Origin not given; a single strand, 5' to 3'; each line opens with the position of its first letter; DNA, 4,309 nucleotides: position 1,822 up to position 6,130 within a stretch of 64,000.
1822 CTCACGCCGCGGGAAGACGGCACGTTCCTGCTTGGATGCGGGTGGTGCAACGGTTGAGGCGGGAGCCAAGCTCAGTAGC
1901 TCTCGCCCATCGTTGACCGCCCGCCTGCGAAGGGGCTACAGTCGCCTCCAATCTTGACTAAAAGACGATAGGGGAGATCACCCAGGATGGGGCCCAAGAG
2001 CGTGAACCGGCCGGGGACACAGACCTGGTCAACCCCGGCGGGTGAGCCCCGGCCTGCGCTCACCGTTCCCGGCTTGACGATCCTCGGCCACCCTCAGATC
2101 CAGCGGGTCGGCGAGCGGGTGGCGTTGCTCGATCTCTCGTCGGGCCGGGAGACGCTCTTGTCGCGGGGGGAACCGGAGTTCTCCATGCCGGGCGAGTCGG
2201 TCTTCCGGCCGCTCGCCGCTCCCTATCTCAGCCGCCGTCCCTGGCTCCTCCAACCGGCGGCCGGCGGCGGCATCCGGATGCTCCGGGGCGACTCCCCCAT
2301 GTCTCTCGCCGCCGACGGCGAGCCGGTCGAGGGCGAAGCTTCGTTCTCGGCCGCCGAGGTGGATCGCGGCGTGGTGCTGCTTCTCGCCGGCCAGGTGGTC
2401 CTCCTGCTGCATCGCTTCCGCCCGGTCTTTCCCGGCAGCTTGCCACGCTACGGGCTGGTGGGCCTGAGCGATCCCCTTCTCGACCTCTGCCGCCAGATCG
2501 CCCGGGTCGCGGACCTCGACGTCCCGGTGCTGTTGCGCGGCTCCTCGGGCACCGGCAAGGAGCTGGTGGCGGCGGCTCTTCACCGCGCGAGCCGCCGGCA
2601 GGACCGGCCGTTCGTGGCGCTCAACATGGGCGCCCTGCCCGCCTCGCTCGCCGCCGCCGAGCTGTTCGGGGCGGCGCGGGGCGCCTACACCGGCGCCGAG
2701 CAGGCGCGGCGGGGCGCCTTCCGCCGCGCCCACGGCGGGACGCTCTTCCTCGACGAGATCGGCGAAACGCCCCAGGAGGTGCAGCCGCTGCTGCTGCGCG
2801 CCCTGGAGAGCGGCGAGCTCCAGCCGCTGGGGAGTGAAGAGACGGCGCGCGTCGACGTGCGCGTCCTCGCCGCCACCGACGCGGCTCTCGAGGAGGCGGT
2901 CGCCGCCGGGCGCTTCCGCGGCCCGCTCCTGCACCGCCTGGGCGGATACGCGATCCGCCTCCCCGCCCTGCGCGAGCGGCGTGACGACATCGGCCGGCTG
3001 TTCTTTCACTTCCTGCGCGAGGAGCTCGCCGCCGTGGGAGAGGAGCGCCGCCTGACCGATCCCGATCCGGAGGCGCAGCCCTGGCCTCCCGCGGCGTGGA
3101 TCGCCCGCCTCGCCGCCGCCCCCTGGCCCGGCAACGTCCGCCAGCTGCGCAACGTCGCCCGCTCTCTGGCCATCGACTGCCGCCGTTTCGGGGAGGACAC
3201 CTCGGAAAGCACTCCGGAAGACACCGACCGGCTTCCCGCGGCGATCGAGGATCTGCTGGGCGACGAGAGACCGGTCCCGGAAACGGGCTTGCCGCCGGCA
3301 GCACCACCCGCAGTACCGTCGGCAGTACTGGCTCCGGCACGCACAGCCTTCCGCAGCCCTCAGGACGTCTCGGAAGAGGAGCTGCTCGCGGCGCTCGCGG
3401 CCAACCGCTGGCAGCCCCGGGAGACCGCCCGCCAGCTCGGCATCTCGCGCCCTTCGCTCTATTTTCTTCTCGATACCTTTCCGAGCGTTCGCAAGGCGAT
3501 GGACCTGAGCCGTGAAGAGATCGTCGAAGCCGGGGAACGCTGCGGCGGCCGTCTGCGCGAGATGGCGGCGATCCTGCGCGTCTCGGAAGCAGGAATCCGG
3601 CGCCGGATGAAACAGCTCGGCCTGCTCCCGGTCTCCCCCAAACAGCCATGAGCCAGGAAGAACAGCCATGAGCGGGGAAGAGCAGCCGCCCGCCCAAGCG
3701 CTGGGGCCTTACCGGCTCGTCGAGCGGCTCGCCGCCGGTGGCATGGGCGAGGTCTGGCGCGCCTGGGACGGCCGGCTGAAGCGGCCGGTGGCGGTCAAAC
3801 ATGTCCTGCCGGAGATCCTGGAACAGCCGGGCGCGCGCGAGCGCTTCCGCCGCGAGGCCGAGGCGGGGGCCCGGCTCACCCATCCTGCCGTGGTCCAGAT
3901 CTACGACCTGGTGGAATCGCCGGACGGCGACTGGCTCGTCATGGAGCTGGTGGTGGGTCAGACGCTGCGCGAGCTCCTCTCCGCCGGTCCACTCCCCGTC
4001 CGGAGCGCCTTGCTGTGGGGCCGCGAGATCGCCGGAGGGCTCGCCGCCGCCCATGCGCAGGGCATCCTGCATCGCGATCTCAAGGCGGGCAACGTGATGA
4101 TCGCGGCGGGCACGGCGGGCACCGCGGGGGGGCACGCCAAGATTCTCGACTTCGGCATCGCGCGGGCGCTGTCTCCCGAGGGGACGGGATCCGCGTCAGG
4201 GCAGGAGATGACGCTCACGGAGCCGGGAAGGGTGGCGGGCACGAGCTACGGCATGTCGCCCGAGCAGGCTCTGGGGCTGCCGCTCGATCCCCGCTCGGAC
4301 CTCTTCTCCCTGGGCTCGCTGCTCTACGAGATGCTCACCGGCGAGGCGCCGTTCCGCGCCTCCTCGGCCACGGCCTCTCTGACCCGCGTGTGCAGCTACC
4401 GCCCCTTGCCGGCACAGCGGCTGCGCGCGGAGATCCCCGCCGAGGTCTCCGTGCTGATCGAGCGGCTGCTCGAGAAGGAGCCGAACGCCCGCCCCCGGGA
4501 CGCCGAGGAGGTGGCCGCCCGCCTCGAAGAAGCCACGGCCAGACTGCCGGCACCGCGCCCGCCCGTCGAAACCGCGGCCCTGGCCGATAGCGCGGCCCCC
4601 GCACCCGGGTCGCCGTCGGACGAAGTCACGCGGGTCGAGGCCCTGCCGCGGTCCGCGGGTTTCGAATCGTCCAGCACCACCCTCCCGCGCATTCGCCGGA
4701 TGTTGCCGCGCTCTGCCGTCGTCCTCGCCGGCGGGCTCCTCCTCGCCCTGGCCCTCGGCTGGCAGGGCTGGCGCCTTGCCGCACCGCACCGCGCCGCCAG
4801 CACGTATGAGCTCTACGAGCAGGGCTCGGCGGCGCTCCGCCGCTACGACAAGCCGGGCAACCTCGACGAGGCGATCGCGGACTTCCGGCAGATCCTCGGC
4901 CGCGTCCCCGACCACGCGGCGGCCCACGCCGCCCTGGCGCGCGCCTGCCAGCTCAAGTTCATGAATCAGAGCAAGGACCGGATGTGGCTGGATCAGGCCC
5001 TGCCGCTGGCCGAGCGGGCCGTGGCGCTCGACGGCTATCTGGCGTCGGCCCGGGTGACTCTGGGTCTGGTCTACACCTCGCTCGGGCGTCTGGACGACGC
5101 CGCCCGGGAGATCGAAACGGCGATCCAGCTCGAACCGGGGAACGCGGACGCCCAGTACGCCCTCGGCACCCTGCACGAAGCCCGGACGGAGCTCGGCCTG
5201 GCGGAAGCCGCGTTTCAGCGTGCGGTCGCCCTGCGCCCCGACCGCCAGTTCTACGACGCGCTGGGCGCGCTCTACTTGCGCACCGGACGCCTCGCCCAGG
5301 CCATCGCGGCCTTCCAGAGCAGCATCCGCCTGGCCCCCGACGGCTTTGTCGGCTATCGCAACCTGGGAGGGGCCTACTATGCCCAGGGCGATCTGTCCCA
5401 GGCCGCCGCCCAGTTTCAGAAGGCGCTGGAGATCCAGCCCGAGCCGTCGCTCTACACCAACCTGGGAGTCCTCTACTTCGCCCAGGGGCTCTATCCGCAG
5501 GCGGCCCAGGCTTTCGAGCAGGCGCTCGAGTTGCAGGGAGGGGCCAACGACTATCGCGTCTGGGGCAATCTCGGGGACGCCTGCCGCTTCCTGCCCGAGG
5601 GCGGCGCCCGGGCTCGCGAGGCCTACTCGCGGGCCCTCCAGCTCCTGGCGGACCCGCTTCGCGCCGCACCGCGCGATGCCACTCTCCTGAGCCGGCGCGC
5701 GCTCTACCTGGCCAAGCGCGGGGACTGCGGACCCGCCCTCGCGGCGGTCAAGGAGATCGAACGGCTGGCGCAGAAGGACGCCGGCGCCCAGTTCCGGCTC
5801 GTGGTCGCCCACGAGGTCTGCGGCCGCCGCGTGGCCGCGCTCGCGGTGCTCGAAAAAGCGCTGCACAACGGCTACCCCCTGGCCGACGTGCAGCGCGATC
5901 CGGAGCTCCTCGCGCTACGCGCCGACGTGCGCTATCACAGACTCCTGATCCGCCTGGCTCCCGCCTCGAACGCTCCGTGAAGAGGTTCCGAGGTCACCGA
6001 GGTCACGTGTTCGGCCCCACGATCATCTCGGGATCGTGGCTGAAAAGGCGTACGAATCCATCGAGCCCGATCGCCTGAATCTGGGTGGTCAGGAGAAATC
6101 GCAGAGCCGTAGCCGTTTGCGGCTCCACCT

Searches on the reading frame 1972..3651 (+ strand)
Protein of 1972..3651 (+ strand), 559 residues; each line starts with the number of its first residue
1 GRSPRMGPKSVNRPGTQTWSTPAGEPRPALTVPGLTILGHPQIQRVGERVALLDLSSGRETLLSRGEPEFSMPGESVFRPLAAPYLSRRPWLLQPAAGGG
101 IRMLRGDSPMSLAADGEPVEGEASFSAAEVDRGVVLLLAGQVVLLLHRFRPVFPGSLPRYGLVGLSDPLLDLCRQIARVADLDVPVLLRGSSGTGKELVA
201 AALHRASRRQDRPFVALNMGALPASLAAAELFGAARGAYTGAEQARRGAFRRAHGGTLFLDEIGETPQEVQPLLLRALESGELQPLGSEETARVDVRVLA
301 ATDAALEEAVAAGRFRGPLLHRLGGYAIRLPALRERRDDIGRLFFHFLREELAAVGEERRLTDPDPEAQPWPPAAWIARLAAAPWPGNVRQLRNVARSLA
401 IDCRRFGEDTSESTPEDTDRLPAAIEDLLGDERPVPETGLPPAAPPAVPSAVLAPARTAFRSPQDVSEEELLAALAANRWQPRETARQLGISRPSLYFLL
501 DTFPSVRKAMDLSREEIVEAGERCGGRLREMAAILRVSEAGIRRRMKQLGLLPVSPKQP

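Call 71: search_protein_families(library=pfam, proteins=[window:1972-3651:+], max_evalue=0.0001)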
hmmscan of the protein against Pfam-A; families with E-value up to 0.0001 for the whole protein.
window:1972-3651:+ (559 aa): 7 families
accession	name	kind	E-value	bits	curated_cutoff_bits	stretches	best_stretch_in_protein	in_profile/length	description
PF00158.32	Sigma54_activat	-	1.7e-56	190.9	20.2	1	163-328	2-167/168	Sigma-54 interaction domain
PF14532.12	Sigma54_activ_2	-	1.7e-15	57.9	25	1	163-333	1-138/138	Sigma-54 interaction domain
PF02954.25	HTH_8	-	1.4e-10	41.2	22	0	465-497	4-36/42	Bacterial regulatory protein, Fis family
PF25601.1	AAA_lid_14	-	2.3e-09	37.4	27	1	334-403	1-60/87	AAA+ ATPase lid domain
PF07728.20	AAA_5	-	4.1e-08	33.8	22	1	185-302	1-121/139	AAA domain (dynein-related subfamily)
PF07724.20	AAA_2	-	7.1e-08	33.1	27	1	186-285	6-106/166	AAA domain (Cdc48 subfamily)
PF01078.27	Mg_chelatase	-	7.6e-06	25.9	20.3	0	241-284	93-136/207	Magnesium chelatase, subunit ChlI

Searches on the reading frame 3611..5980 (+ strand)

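Call 71: search_protein_families(library=pfam, proteins=[window:3611-5980:+], max_evalue=0.0001)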
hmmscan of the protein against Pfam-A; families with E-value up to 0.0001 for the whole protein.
window:3611-5980:+ (789 aa): 16 families
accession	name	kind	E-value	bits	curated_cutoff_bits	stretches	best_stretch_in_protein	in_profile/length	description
PF00069.31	Pkinase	-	1.1e-38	133.6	31.7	1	34-296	1-253/263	Protein kinase domain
PF00515.34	TPR_1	-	9.7e-29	98.4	27.8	2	614-642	3-31/34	Tetratricopeptide repeat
PF07719.23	TPR_2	-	4.2e-26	89.3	27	2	581-611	3-33/34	Tetratricopeptide repeat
PF07714.23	PK_Tyr_Ser-Thr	-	2.7e-25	89.6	23.1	1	36-296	3-250/258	Protein tyrosine and serine/threonine kinase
PF13181.12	TPR_8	-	9.1e-23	78.9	25.7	0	613-642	2-31/34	Tetratricopeptide repeat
PF13414.12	TPR_11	-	1.5e-19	69.8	26.8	3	587-626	2-42/42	TPR repeat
PF13432.12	TPR_16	-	9.6e-19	67.9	32.7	2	484-544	3-63/65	Tetratricopeptide repeat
PF13424.12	TPR_12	-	3.4e-18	66.1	30.1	2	550-610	8-76/77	Tetratricopeptide repeat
PF13428.12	TPR_14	-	6.3e-15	54.6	23.5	0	480-520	3-43/44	Tetratricopeptide repeat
PF14559.12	TPR_19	-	1e-13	51.8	25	1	556-617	2-63/68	Tetratricopeptide repeat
PF13371.12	TPR_9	-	6.4e-12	45.8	35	1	551-612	1-62/73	Tetratricopeptide repeat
PF13431.12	TPR_17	-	1.4e-11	44.1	24.4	0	502-527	3-28/34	Tetratricopeptide repeat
PF13174.12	TPR_6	-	1.1e-09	38.8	26.3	0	585-610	6-31/33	Tetratricopeptide repeat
PF23914.1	TPR_CcmH_CycH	-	1e-08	35.7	42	0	618-723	56-154/158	Cytochrome c-type biogenesis protein H TPR domain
PF13374.12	TPR_10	-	2.4e-06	27.8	27.5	0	614-641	4-31/42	Tetratricopeptide repeat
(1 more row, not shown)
